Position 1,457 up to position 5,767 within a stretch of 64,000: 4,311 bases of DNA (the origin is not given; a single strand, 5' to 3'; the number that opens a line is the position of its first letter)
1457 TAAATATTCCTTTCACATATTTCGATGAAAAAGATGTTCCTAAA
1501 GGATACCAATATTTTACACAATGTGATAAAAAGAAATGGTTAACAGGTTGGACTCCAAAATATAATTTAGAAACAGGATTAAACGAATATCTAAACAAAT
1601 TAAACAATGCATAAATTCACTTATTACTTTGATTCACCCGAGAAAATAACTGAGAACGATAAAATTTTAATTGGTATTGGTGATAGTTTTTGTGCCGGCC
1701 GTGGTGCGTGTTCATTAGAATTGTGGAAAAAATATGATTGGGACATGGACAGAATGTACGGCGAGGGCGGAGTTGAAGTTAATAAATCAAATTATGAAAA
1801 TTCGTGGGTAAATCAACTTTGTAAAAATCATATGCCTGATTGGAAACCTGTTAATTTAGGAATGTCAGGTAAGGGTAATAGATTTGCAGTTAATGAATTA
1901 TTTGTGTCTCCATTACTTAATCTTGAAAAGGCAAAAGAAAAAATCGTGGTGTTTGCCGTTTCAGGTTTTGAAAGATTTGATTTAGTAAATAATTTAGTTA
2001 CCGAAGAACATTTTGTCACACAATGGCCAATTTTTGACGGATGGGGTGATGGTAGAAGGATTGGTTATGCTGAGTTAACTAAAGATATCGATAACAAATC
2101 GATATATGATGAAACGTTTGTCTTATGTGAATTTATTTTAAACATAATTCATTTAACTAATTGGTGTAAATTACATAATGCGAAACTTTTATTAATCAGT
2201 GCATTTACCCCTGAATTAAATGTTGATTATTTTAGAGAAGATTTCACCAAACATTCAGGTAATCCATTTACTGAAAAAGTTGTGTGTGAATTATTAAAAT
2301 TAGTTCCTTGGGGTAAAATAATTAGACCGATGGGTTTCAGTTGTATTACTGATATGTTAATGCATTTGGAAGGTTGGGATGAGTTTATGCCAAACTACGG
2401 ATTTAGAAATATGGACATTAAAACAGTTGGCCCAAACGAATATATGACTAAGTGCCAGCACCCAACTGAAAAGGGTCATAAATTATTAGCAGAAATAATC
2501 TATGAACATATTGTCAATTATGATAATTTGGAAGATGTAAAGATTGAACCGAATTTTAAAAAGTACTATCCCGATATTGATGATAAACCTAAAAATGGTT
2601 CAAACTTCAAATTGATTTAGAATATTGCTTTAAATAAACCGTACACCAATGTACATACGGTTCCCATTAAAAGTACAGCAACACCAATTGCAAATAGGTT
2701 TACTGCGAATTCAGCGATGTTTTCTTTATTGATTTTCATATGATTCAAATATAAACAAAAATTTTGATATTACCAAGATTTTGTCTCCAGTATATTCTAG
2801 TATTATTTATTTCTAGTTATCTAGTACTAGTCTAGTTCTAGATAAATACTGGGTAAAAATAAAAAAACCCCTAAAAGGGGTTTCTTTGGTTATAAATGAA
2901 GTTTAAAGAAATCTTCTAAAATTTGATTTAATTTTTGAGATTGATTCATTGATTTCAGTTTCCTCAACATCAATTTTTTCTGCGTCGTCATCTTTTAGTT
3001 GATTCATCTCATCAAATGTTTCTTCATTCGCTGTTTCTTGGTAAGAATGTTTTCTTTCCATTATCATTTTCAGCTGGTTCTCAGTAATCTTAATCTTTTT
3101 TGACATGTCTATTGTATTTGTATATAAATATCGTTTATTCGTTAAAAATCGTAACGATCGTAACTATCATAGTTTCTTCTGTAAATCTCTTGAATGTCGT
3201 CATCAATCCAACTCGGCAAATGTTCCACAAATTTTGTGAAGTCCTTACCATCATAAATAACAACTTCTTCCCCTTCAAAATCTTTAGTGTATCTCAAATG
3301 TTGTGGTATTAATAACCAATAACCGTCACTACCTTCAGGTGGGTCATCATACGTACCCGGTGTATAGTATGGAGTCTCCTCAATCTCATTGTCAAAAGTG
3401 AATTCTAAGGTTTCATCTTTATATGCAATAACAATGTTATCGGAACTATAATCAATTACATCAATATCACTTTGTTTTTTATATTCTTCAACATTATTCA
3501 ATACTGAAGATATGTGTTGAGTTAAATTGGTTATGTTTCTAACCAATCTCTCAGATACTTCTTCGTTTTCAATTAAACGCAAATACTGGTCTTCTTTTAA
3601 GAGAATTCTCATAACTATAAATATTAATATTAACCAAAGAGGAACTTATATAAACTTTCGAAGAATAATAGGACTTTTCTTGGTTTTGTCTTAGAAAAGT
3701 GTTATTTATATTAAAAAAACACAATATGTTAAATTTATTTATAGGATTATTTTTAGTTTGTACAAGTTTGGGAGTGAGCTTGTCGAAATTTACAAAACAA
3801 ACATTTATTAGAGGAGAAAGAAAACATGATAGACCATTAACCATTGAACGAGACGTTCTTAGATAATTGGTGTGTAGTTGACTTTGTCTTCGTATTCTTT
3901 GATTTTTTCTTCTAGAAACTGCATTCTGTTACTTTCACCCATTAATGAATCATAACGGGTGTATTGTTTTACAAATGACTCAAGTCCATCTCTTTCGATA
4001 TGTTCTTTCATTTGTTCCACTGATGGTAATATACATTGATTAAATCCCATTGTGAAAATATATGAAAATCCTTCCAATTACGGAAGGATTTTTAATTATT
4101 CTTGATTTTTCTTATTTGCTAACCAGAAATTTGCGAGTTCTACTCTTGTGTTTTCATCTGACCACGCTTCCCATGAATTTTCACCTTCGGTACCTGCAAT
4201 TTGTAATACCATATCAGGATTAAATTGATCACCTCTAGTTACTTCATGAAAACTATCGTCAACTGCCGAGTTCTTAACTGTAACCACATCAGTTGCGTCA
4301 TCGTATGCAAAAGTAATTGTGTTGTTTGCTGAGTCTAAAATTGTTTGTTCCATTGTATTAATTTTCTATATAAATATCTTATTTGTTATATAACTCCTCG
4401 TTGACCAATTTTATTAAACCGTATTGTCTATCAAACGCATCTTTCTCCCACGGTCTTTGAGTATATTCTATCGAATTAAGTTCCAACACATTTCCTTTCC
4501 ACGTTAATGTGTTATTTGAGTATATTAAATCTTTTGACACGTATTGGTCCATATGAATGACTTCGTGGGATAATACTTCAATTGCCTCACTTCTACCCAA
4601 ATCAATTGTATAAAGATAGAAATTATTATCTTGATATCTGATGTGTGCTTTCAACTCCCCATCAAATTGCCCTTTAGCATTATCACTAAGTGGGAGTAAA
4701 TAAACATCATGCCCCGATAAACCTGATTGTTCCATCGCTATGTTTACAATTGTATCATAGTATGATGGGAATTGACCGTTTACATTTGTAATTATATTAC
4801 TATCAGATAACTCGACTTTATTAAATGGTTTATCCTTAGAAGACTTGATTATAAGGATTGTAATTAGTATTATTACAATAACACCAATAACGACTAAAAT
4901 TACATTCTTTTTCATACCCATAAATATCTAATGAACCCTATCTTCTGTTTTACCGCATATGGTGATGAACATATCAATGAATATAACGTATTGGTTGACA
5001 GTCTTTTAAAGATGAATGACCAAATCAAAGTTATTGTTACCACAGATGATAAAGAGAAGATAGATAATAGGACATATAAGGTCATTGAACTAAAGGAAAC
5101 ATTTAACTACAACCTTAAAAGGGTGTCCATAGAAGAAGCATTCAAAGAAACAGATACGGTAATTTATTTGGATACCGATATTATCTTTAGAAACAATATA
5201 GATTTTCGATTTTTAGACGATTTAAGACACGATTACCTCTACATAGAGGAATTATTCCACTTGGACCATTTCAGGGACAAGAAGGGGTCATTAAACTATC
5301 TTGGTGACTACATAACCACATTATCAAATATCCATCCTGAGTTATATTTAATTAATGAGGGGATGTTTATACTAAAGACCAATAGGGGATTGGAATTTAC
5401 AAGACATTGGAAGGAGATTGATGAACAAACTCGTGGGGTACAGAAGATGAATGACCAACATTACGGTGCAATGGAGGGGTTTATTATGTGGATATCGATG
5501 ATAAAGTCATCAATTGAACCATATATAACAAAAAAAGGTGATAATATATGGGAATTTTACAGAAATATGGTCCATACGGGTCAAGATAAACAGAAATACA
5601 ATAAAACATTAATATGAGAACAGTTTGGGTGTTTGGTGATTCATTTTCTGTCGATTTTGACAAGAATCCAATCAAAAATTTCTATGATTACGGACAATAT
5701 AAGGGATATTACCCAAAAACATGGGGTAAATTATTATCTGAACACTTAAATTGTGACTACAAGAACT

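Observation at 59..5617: Phage-encoded heptose nucleotide-sugar enzymes (HldE-kinase-like, HldD-epimerase-like) with esterase and putative glycosyltransferase neighbours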

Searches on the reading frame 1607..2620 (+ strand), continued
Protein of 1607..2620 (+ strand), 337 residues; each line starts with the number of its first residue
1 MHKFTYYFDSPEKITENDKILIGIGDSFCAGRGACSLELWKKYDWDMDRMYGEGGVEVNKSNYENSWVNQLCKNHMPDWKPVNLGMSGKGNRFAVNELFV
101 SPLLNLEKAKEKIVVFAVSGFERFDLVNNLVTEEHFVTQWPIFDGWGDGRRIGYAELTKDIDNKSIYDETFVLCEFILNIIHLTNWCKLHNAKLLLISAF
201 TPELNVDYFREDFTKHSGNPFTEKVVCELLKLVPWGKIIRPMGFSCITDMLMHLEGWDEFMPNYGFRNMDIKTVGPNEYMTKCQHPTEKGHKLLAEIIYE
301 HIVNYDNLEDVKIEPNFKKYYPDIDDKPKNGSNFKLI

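Call 87: fold_search(model_id=the predicted structure, library=viral)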
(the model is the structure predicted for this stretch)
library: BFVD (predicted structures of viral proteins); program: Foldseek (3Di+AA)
matches with E <= 10: 390; with E <= 0.001: 41
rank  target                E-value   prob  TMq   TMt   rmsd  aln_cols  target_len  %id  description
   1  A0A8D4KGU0            2.0e-11  1.00  0.56  0.66   6.4       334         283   15  (no name in the UniProt tables at hand)
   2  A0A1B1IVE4            5.2e-10  1.00  0.50  0.61   7.9       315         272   19  (no name in the UniProt tables at hand)
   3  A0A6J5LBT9            1.1e-08  1.00  0.51  0.62   7.1       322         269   13  Uncharacterized protein [uncultured Caudovirales phage]
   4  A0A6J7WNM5            4.6e-08  1.00  0.46  0.65   6.4       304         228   17  SGNH_hydrolase domain containing protein [uncultured Caudovirales phage]
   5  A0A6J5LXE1            8.6e-08  1.00  0.51  0.80   4.0       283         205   13  Uncharacterized protein [uncultured Caudovirales phage]
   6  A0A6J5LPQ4            9.6e-08  1.00  0.48  0.58   7.0       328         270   14  Uncharacterized protein [uncultured Caudovirales phage]
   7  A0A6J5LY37            1.2e-07  1.00  0.50  0.68   5.3       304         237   12  Uncharacterized protein [uncultured Caudovirales phage]
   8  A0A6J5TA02            2.6e-07  1.00  0.49  0.65   6.0       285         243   15  SGNH_hydrolase domain containing protein [uncultured Caudovirales phage]
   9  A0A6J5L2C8            2.8e-07  1.00  0.38  0.45  12.8       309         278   15  Uncharacterized protein [uncultured Caudovirales phage]
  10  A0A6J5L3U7            3.7e-07  1.00  0.49  0.71   5.6       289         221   16  Uncharacterized protein [uncultured Caudovirales phage]
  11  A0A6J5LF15            4.4e-07  1.00  0.48  0.59   6.9       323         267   12  Uncharacterized protein [uncultured Caudovirales phage]
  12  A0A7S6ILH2            7.2e-07  1.00  0.43  0.58   9.6       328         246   13  (no name in the UniProt tables at hand)
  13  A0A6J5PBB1            7.7e-07  1.00  0.42  0.40   9.5       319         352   12  Uncharacterized protein [uncultured Caudovirales phage]
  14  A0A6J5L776            1.1e-06  1.00  0.38  0.66   6.8       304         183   15  SGNH_hydrolase domain containing protein [uncultured Caudovirales phage]
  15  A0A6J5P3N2            1.5e-06  1.00  0.41  0.51   7.4       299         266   14  Uncharacterized protein [uncultured Caudovirales phage]
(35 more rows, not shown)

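Call 93: search_solved_structures(query=A1, max_evalue=1)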
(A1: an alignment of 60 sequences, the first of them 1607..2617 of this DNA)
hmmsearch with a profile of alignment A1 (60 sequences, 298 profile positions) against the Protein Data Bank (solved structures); distinct sequences matched with E-value up to 1: 10.
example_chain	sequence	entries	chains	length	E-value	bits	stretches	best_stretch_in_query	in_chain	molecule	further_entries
8gld_A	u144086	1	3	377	0.025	17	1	240-294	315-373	SGNH hydrolase-type esterase domain-containing protein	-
8gkd_A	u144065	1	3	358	0.026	17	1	240-294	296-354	SGNH hydrolase-type esterase domain-containing protein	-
7t74_H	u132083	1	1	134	0.12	14.9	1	95-138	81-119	PCT64.35S Fab Heavy Chain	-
6nkd_A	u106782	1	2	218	0.19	14.2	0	240-289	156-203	Lip_vut3, C2L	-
2g5g_X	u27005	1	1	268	0.2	14.1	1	169-270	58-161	putative lipoprotein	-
6ca6_H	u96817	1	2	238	0.27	13.7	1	95-139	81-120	PCT64_35S heavy chain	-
7trr_A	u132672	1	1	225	0.31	13.5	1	253-293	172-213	Peptidoglycan O-acetyltransferase B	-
7tjb_A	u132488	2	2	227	0.32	13.4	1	253-293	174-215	Peptidoglycan O-acetyltransferase B | Periplasmic protein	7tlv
6puv_A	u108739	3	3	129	0.34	13.4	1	173-210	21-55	C-type lectin domain family 10 member A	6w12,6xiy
6py1_A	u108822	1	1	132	0.36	13.3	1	173-210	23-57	C-type lectin domain family 10 member A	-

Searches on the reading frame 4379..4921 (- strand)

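Call 3: search_protein_families(library=pfam, proteins=[window:4379-4921:-], max_evalue=0.01)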
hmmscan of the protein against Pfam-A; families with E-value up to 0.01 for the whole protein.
window:4379-4921:- (180 aa): 0 families

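Call 4: search_protein_families(library=ncbifam, proteins=[window:4379-4921:-], max_evalue=0.01)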
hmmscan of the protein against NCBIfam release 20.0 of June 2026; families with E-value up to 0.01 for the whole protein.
window:4379-4921:- (180 aa): 1 family
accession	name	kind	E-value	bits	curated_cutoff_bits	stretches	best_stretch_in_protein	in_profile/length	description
TIGR01165.1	cbiN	subfamily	0.0047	17.1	104.85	1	1-58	1-58/91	cobalt ECF transporter S component CbiN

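Call 6: search_protein_families(library=phrogs, proteins=[window:4379-4921:-], max_evalue=0.001)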
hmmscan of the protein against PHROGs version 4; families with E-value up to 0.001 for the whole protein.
window:4379-4921:- (180 aa): 2 families
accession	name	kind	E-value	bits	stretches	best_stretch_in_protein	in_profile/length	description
phrog_16532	-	unknown function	2.1e-08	35.5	1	108-166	74-127/138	-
phrog_10499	-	unknown function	5.7e-08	34.2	1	109-171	74-139/149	-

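Call 80: search_protein_families(library=padloc, proteins=[window:4379-4921:-], max_evalue=0.001)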
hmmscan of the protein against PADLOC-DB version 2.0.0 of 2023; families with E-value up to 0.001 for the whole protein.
window:4379-4921:- (180 aa): 0 families

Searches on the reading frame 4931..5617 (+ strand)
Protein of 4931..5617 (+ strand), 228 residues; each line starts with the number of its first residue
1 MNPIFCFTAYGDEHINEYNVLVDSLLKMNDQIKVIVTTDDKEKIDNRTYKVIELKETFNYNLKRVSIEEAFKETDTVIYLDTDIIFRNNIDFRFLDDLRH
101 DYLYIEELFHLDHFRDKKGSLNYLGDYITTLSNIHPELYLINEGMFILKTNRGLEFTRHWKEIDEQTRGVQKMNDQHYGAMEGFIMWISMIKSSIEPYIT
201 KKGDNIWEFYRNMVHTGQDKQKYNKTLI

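Call 3: search_protein_families(library=pfam, proteins=[window:4931-5617:+], max_evalue=0.01)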
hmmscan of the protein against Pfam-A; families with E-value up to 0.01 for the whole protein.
window:4931-5617:+ (228 aa): 1 family
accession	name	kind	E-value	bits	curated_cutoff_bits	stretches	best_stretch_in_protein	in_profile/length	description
PF01501.26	Glyco_transf_8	-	0.0012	18.9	24.3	1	23-91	45-116/253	Glycosyl transferase family 8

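Call 4: search_protein_families(library=ncbifam, proteins=[window:4931-5617:+], max_evalue=0.01)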
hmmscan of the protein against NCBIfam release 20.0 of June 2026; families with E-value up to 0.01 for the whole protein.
window:4931-5617:+ (228 aa): 0 families

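Call 6: search_protein_families(library=phrogs, proteins=[window:4931-5617:+], max_evalue=0.001)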
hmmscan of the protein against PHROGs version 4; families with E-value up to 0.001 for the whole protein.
window:4931-5617:+ (228 aa): 0 families

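Call 33: find_homologous_proteins(query=window:4931-5614:+, max_evalue=0.001)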
Query window:4931-5614:+ (228 aa): 3 proteins with E <= 0.001 among 80 candidates.
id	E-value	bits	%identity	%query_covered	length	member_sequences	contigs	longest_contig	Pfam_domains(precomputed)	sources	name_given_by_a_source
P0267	6.7e-146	502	96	100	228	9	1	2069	-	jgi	jgi:hypothetical protein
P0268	2.9e-66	241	51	99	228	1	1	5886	-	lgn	-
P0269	1.7e-54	203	43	99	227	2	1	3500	-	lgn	-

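Call 54: predict_structure(alignment_id=A2)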
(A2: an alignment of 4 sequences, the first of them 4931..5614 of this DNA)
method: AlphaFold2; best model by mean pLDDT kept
length: 228 residues; sequences in the alignment: 4
mean_pLDDT: 83.4   pTM: 0.84
mean pLDDT of the five models: 83.4, 80.4, 77.0, 61.8, 45.3
residues with pLDDT >= 90: 103; 70-90: 87; 50-70: 25; < 50: 13
segments of 3 or more residues with pLDDT < 50: 218-228
pLDDT, mean of each block of 10 residues (from residue 1): 90 91 89 94 96 75 90 95 81 89 90 64 80 90 87 96 87 57 90 94 87 65 30
secondary structure, 60 per line:
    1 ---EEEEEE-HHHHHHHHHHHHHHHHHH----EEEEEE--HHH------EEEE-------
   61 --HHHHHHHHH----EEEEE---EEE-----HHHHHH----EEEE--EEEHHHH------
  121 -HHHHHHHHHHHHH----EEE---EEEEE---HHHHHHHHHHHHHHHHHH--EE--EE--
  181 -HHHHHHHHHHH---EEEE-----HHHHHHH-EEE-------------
elements in order: E4-9 H11-28 E33-38 E50-53 H63-71 E76-80 E84-86 H92-97 E102-105 E108-110 H111-114 H122-134 E139-141 E145-149 H153-170 H182-192 E196-199 H205-211 E213-215

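Call 57: fold_search(model_id=the predicted structure, library=pdb)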
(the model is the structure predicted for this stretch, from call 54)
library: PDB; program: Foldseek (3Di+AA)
matches with E <= 10: 1457; with E <= 0.001: 255
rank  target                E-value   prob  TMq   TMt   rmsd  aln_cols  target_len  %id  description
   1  4frl                  1.3e-07  1.00  0.51  0.44   6.1       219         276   12  Crystal Structure of BBBB+UDP+Gal at pH 8.0 with MPD as the cryoprotectant (released 2013-12-25)
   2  2vs5_B                1.7e-07  1.00  0.51  0.43   5.8       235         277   11  THE BINDING OF UDP-GALACTOSE BY AN ACTIVE SITE MUTANT OF alpha-1,3 GALACTOSYLTRANSFERASE (alpha3GT) (released 2008-07-15)
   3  3v0m_A                1.7e-07  1.00  0.53  0.44   5.6       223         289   12  Crystal structure of the Fucosylgalactoside alpha N-acetylgalactosaminyltransferase (GTA, cisAB mutant L266G, G268A) i (released 2013-01-23)
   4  4frd                  1.8e-07  1.00  0.54  0.45   5.9       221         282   13  Crystal Structure of ABBA+UDP+Gal at pH 9.0 with MPD as the cryoprotectant (released 2013-12-25)
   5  3ioj_A                1.8e-07  1.00  0.52  0.44   5.8       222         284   12  Crystal structure of the Fucosylgalactoside alpha N-acetylgalactosaminyltransferase (GTA, cisAB mutant L266G, G268A) i (released 2010-04-07)
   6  2vs3_A                2.8e-07  1.00  0.52  0.43   5.9       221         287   13  THE BINDING OF UDP-GALACTOSE BY AN ACTIVE SITE MUTANT OF alpha-1,3 GALACTOSYLTRANSFERASE (alpha3GT) (released 2008-07-15)
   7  1g8o                  3.2e-07  1.00  0.53  0.43   5.9       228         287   13  CRYSTALLOGRAPHIC STRUCTURE OF THE NATIVE BOVINE ALPHA-1,3-GALACTOSYLTRANSFERASE CATALYTIC DOMAIN (released 2001-05-20)
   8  3sx7                  3.4e-07  1.00  0.51  0.42   6.4       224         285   11  Crystal structure of ABBA+UDP+Gal with Glycerol as the cryoprotectant (released 2012-02-29)
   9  5nre_B                3.6e-07  1.00  0.53  0.45   5.7       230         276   13  A Native Ternary Complex of Alpha-1,3-Galactosyltransferase (a3GalT) Supports a Conserved Reaction Mechanism for Retai (released 2017-10-11)
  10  2vs5_A                3.6e-07  1.00  0.53  0.44   5.7       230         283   12  THE BINDING OF UDP-GALACTOSE BY AN ACTIVE SITE MUTANT OF alpha-1,3 GALACTOSYLTRANSFERASE (alpha3GT) (released 2008-07-15)
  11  4frp                  3.8e-07  1.00  0.52  0.45   5.9       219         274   13  Crystal Structure of BBBB+UDP+Gal at pH 8.5 with MPD as the cryoprotectant (released 2013-12-25)
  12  2y7a_A                3.8e-07  1.00  0.48  0.42   6.2       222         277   11  Crystal structure of unliganded GTB P156L (released 2012-02-15)
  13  3u0y_B                4.1e-07  1.00  0.53  0.44   5.9       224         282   11  Crystal structure of the Fucosylgalactoside alpha N-acetylgalactosaminyltransferase (GTA, cisAB mutant L266G, G268A) i (released 2012-10-24)
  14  2vxl                  4.4e-07  1.00  0.50  0.43   6.1       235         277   12  Screening a Limited Structure-based Library Identifies UDP-GalNAc- Specific Mutants of alpha-1,3 Galactosyltransferase (released 2008-09-23)
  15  5cmi                  4.7e-07  1.00  0.52  0.43   5.9       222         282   13  GTA mutant without mercury - E303D (released 2016-07-20)
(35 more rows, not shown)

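Call 80: search_protein_families(library=padloc, proteins=[window:4931-5617:+], max_evalue=0.001)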
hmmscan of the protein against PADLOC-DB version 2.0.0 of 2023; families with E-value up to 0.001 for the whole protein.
window:4931-5617:+ (228 aa): 0 families

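Call 91: search_solved_structures(query=window:4931-5614:+, max_evalue=1)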
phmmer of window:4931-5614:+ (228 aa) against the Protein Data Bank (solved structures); distinct sequences matched with E-value up to 1: 0.
